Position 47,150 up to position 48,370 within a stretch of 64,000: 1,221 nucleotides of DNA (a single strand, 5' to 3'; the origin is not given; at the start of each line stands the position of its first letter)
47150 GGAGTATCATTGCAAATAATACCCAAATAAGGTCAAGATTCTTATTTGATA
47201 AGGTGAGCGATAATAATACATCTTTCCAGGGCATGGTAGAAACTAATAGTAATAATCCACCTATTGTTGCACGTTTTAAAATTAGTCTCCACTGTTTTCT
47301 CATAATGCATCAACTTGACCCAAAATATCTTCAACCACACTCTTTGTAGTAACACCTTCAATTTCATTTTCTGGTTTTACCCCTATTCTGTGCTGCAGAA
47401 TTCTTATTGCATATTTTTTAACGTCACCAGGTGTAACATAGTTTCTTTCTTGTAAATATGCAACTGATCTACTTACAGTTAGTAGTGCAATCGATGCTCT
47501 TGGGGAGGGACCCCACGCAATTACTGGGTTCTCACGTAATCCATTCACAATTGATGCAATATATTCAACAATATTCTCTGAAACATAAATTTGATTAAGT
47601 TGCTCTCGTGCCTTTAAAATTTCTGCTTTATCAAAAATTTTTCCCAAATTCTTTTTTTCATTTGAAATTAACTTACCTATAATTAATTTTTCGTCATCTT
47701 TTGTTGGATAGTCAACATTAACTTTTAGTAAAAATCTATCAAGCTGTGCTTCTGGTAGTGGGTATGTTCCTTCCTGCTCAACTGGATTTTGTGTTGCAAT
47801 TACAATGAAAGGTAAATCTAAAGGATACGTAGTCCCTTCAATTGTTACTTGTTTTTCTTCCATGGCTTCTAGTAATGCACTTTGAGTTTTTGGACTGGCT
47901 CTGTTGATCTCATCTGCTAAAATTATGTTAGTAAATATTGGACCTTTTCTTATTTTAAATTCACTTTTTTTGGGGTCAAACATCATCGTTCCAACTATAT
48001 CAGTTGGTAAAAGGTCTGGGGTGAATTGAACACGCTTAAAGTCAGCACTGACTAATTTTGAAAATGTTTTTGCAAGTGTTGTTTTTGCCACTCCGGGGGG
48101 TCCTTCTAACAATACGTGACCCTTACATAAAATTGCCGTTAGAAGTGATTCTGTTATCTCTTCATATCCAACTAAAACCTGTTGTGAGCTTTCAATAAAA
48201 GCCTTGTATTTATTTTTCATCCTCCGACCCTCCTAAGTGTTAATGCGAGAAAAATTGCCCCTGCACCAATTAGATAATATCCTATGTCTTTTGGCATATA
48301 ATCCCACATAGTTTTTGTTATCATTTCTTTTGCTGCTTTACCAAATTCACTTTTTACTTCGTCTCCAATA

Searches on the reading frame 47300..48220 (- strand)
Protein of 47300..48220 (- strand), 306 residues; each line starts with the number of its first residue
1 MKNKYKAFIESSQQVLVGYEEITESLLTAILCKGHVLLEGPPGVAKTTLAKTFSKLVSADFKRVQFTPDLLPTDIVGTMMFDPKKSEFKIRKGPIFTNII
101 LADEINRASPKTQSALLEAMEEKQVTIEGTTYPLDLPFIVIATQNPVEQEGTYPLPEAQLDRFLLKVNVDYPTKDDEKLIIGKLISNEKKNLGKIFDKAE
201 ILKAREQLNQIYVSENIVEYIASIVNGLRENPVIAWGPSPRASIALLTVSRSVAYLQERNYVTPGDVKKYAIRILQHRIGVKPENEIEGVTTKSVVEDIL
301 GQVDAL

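Call 75: search_protein_families(library=pfam, proteins=[window:47300-48220:-], max_evalue=0.00001)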
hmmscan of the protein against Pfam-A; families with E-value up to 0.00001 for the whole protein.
window:47300-48220:- (306 aa): 8 families
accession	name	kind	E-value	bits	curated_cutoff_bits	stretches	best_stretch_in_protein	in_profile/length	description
PF07726.17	AAA_3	-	5e-66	221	27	1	35-165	1-131/131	ATPase family associated with various cellular activities (AAA)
PF07728.20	AAA_5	-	9.3e-18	65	22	1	35-163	1-139/139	AAA domain (dynein-related subfamily)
PF17863.7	AAA_lid_2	-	5.8e-17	61.6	22.7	1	229-299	4-74/74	AAA lid domain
PF20030.5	bpMoxR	-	3.2e-13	49.7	27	1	6-176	4-173/205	MoxR domain in the MoxR-vWA-beta-propeller ternary systems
PF00493.29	MCM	-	1.5e-08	34.5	23.3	1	28-148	52-175/224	MCM P-loop domain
PF00004.35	AAA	-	8.3e-08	33.2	21.2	1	36-148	1-112/131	ATPase family associated with various cellular activities (AAA)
PF05496.18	RuvB_N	-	1.3e-06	28.7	27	0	34-127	34-115/159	Holliday junction DNA helicase RuvB P-loop domain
PF01078.27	Mg_chelatase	-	9.1e-06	25.7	20.3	0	17-58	6-47/207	Magnesium chelatase, subunit ChlI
